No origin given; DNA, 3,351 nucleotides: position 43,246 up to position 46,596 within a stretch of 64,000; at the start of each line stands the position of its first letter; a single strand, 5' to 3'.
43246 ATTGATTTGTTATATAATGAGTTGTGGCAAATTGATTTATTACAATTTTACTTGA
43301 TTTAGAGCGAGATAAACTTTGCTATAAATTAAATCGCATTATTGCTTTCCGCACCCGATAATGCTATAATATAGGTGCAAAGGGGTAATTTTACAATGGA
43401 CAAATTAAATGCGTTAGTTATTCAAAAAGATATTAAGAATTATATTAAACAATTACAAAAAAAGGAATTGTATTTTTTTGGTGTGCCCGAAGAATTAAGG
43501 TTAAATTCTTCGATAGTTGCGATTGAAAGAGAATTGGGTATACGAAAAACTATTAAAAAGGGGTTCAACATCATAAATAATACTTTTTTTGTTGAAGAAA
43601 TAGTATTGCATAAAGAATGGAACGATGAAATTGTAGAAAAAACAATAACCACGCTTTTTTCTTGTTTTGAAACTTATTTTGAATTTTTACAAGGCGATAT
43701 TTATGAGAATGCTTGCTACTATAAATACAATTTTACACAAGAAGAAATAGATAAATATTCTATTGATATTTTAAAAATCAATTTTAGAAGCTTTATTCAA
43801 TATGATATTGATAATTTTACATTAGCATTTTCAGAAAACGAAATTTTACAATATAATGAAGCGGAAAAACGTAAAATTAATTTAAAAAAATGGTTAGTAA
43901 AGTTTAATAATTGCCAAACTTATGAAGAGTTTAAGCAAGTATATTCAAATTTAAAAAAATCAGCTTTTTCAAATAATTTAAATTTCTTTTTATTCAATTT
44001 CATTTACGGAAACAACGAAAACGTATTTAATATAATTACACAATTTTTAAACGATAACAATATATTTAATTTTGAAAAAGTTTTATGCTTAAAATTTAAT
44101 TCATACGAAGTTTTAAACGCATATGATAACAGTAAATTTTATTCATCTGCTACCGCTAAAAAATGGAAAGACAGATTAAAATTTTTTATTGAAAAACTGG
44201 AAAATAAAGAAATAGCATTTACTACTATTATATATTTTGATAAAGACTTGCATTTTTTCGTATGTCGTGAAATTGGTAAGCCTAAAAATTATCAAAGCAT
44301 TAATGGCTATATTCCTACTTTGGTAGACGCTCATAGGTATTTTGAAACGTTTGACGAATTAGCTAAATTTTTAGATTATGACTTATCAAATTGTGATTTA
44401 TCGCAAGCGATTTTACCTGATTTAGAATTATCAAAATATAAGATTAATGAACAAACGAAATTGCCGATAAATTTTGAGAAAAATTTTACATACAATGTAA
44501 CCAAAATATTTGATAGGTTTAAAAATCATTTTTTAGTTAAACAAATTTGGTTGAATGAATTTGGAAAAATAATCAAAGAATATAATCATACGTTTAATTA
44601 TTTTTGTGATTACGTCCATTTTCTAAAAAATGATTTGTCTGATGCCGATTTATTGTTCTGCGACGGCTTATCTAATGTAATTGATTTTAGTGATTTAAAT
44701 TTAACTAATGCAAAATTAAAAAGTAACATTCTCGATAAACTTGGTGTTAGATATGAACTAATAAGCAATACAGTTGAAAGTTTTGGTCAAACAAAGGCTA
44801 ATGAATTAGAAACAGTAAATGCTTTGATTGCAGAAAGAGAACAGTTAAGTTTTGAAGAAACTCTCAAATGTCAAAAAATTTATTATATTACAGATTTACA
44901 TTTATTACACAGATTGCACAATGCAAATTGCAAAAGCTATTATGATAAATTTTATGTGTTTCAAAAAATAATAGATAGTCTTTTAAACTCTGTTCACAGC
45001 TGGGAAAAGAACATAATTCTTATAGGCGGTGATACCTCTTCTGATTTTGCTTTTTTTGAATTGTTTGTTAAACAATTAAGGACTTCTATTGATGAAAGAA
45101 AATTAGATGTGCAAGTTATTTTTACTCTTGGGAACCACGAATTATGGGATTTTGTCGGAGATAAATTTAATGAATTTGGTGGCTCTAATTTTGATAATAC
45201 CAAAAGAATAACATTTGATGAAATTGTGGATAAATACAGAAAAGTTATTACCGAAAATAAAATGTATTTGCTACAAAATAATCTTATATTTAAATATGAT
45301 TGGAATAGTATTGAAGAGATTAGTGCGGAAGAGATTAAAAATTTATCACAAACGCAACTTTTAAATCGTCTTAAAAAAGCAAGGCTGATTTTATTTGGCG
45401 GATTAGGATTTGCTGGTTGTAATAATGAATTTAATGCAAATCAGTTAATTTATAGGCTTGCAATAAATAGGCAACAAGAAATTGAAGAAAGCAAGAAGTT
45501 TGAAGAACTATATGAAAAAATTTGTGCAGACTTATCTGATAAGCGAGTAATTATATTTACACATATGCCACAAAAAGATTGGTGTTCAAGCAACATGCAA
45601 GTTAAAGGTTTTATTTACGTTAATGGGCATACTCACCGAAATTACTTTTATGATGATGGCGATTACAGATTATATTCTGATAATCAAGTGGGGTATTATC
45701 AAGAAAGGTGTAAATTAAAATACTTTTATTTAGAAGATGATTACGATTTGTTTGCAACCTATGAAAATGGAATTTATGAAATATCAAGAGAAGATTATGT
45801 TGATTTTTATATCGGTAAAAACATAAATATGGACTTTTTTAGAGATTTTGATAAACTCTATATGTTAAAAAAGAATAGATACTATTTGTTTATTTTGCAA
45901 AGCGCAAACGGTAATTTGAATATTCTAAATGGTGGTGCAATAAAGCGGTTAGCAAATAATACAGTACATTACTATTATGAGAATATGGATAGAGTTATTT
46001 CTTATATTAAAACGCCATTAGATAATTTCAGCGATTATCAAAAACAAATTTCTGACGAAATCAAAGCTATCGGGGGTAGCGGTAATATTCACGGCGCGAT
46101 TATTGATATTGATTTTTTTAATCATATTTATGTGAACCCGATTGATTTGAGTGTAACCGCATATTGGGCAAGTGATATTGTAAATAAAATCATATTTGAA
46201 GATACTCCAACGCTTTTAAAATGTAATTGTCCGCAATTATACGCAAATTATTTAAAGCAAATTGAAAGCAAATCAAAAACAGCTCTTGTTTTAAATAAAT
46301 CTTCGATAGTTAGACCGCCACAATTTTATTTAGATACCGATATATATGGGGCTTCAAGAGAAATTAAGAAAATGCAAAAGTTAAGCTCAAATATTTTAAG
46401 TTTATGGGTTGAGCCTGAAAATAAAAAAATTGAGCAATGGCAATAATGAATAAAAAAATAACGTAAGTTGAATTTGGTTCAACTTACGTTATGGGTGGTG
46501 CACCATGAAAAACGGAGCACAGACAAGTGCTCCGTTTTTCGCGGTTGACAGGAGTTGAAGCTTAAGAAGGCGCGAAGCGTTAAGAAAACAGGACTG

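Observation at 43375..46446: Orphan ~1016-aa metallophosphoesterase with pentapeptide-like repeats as sole cargo of the element: candidate single-gene defence or counter-defence module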

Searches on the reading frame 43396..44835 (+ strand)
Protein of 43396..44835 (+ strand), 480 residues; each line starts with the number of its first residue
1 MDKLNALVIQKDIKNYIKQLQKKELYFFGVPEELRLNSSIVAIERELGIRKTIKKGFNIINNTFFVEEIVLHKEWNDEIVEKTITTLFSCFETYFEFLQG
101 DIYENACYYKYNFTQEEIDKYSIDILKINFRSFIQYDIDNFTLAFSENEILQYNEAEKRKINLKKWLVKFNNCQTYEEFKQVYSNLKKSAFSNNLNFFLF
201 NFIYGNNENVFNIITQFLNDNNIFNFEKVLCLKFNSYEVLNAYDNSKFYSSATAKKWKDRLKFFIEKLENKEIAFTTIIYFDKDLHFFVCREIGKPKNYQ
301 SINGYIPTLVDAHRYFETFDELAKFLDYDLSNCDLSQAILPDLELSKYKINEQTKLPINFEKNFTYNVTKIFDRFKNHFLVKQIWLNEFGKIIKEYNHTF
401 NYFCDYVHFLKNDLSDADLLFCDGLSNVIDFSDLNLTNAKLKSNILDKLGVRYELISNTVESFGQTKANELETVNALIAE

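Call 55: search_protein_families(library=pfam, proteins=[window:43396-44835:+], max_evalue=0.1)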
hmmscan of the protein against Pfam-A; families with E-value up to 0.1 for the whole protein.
window:43396-44835:+ (480 aa): 1 family
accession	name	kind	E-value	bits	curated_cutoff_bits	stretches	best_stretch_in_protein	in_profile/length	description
PF00805.28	Pentapeptide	-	0.036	14.1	20.2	0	329-345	2-18/40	Pentapeptide repeats (8 copies)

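Call 81: find_homologous_proteins(query=A5, max_evalue=0.001)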
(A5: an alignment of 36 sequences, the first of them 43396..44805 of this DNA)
Query A5 (36 sequences) (470 aa, profile of the alignment): 17 proteins with E <= 0.001 among 8000 candidates.
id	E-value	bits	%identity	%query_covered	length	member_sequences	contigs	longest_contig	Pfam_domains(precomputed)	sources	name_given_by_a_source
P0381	3.4e-188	644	42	93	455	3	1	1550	-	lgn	-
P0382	5.2e-169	581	33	99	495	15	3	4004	-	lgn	-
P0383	6.9e-166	571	55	97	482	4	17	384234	-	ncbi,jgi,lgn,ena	-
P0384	5.2e-152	525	39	95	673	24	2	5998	PF00149.34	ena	-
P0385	4.3e-148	512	39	90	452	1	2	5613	-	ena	-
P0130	3.4e-144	499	57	90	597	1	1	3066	PF00149.34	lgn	-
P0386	5.2e-136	472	41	95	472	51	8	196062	-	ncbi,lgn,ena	-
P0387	2.1e-125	437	44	88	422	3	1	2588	-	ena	-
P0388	6.0e-101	357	49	69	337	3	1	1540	-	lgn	-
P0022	4.5e-82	294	51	33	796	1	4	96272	PF00149.34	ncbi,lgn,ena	-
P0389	2.2e-78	282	46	74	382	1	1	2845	-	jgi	-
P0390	5.4e-74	268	63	46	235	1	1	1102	-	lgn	-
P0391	3.5e-70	255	33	56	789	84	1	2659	PF00149.34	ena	-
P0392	4.0e-68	248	100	43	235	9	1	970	-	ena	-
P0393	9.9e-65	237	59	45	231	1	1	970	-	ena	-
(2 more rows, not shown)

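Call 112: find_encoding_contigs(protein=P0383, flank=6000, max_places=4)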
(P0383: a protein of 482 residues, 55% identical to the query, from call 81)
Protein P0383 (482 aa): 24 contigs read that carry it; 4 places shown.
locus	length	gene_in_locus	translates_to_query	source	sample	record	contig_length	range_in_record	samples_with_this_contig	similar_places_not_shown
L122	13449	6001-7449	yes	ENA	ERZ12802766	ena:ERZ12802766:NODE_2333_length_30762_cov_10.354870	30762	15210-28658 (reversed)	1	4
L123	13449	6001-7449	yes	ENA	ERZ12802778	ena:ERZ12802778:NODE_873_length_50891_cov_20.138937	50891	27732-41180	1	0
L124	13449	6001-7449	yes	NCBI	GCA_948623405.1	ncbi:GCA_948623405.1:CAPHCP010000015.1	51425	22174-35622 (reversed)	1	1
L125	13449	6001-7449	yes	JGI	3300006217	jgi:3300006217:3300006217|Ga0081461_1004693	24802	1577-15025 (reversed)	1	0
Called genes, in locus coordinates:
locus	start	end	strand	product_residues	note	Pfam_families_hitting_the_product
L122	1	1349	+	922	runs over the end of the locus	PF02463:SMC_N (faint), PF13476:AAA_23, PF13555:AAA_29 (faint), PF13558:SbcC_Walker_B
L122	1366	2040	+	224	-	PF04002:RadC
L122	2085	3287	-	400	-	PF01966:HD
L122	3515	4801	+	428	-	-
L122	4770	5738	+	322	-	PF00480:ROK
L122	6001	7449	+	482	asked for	-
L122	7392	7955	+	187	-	-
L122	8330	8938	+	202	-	PF00657:Lipase_GDSL, PF04311:DUF459 (weak), PF13472:Lipase_GDSL_2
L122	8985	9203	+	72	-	-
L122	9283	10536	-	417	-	PF01546:Peptidase_M20, PF07687:M20_dimer (faint)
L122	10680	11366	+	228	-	-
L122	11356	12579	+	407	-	PF07730:HisKA_3, PF02518:HATPase_c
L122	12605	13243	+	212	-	PF00072:Response_reg, PF00196:GerE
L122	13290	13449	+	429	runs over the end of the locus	PF13676:TIR_2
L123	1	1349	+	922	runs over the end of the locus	PF02463:SMC_N (faint), PF13476:AAA_23, PF13555:AAA_29 (faint), PF13558:SbcC_Walker_B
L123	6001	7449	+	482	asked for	-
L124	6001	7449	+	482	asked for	-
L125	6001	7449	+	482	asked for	-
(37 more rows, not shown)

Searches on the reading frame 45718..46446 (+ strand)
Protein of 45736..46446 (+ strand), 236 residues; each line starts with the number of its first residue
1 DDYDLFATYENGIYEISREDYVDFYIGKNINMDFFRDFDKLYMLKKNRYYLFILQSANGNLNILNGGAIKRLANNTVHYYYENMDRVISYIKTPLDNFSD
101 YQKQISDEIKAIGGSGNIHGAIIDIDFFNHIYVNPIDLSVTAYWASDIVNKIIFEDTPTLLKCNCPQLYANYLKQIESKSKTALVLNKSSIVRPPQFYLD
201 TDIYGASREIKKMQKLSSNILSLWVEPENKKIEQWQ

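Call 55: search_protein_families(library=pfam, proteins=[window:45736-46446:+], max_evalue=0.1)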
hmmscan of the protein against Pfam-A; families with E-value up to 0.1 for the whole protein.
window:45736-46446:+ (236 aa): 0 families

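Call 59: find_homologous_proteins(query=A3, max_evalue=0.001)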
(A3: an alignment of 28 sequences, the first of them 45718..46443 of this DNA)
Query A3 (28 sequences) (242 aa, profile of the alignment): 117 proteins with E <= 0.001 among 3190 candidates.
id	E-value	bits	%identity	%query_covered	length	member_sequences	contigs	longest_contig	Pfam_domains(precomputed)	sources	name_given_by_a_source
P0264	4.8e-106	372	60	96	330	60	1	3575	-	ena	-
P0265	1.7e-105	370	59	96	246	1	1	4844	-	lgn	-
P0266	3.6e-104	366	58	96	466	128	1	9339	-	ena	-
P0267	1.6e-103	363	57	96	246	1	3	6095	-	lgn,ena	-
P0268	3.7e-103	362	55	98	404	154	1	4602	-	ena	-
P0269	5.3e-103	362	58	96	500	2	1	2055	PF00149.34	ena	-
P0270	6.6e-103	361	77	99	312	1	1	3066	-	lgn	-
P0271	1.2e-102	361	55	98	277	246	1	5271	-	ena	-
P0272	1.2e-102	361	56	98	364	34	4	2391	-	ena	-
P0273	1.7e-102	360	58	96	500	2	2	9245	PF00149.34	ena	-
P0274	2.0e-102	360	54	98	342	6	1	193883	-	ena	-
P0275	7.0e-102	358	55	96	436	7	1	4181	-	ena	-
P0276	1.2e-101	357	54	97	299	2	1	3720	-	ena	-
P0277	1.4e-101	357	58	96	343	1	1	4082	-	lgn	-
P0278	1.7e-101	357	56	99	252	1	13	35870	-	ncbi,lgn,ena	-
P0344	9.3e-60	220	39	94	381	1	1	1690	PF13091.13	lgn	-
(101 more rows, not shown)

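Call 65: search_solved_structures(query=A3, max_evalue=10)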
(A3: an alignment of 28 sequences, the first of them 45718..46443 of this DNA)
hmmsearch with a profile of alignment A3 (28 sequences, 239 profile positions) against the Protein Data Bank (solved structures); distinct sequences matched with E-value up to 10: 1.
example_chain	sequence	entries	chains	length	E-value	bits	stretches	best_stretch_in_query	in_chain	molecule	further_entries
9r1o_A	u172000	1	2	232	0.43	13.3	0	81-113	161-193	sc-apCC-6-DPH-NR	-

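Call 73: predict_structure(alignment_id=A4)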
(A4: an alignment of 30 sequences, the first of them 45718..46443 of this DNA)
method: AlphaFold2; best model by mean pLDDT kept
length: 242 residues; sequences in the alignment: 30
mean_pLDDT: 86.9   pTM: 0.79
mean pLDDT of the five models: 86.9, 86.8, 85.5, 84.3, 81.1
residues with pLDDT >= 90: 157; 70-90: 54; 50-70: 22; < 50: 9
segments of 3 or more residues with pLDDT < 50: 1-5, 239-242
pLDDT, mean of each block of 10 residues (from residue 1): 57 96 94 87 93 97 94 86 96 91 92 95 96 95 91 90 93 93 70 62 79 91 93 62 40
secondary structure, 60 per line:
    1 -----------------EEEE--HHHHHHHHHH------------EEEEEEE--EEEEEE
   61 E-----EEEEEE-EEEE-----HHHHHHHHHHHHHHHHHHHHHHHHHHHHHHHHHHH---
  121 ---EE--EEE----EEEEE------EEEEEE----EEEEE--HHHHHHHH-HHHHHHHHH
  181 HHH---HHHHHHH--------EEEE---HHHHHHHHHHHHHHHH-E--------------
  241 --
elements in order: E18-21 H24-33 E46-52 E55-61 E67-72 E74-77 H83-117 E128-130 E135-139 E146-151 E156-160 H163-170 H172-183 H187-193 E202-205 H209-224

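Call 77: fold_search(model_id=the predicted structure, library=pdb)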
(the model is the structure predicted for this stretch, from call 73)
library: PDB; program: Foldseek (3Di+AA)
matches with E <= 10: 181; with E <= 0.001: 0
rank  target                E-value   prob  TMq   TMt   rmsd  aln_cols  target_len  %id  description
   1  5oqm_d                1.6e+00  0.03  0.10  0.07  17.3       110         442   11  STRUCTURE OF YEAST TRANSCRIPTION PRE-INITIATION COMPLEX WITH TFIIH AND CORE MEDIATOR (released 2018-05-09)
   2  8k51_B                2.3e+00  0.02  0.11  0.10  15.1       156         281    8  Crystal structure of arylamine N-acyltransferase from Streptomyces aureus (released 2024-07-24)
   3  5ul2                  2.5e+00  0.06  0.14  0.06  13.8       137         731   12  Structure of Apo, SeMet-labeled Cobalamin-dependent S-adenosylmethionine radical enzyme OxsB (released 2017-04-19)
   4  4n7v_A                2.5e+00  0.02  0.13  0.13  17.0       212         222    8  Crystal structure of human Plk4 cryptic polo box (CPB) in complex with a Cep152 N-terminal fragment (released 2014-07-02)
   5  5k7g_B                2.6e+00  0.01  0.12  0.11  17.6       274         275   12  IRAK4 in complex with AZ3862 (released 2017-12-06)
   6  1d4t_A                2.8e+00  0.04  0.13  0.22   8.6        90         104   12  CRYSTAL STRUCTURE OF THE XLP PROTEIN SAP IN COMPLEX WITH A SLAM PEPTIDE (released 1999-10-14)
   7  7f90_A                2.8e+00  0.02  0.11  0.08  15.2       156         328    6  Crystal structure of SARS auxiliary protein in complex with human nuclear protein (released 2022-09-14)
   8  6w3i_B                2.9e+00  0.02  0.13  0.14  15.1       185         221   10  Crystal structure of a FAM46C mutant in complex with Plk4 (released 2020-05-06)
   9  1d1z_A                3.1e+00  0.04  0.13  0.22   8.4        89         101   12  CRYSTAL STRUCTURE OF THE XLP PROTEIN SAP (released 1999-10-13)
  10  4k61_B                3.3e+00  0.03  0.14  0.21  14.3       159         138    9  Crystal structure of a DUF2874 family protein (BACUNI_01296) from Bacteroides uniformis ATCC 8492 at 1.70 A resolution (released 2013-05-01)
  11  6z5a                  3.3e+00  0.02  0.11  0.08  23.2       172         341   11  Crystal structure of haspin (GSG2) in complex with macrocycle ODS2002941 (released 2020-06-03)
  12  1rk8_B                3.5e+00  0.02  0.11  0.17  17.3       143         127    8  Structure of the cytosolic protein PYM bound to the Mago-Y14 core of the exon junction complex (released 2004-04-13)
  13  7sa7_D                3.5e+00  0.02  0.11  0.11  15.6       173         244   12  Crystal structure of the apo SH2 domains of Syk (released 2021-10-13)
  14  4nck_B                3.5e+00  0.01  0.14  0.12  16.4       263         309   11  Crystal Structure of Pyrococcus furiosis Rad50 R797G mutation (released 2014-03-05)
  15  1fj1_E                3.5e+00  0.01  0.09  0.08  15.0       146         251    8  LYME DISEASE ANTIGEN OSPA IN COMPLEX WITH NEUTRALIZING ANTIBODY FAB LA-2 (released 2000-10-11)
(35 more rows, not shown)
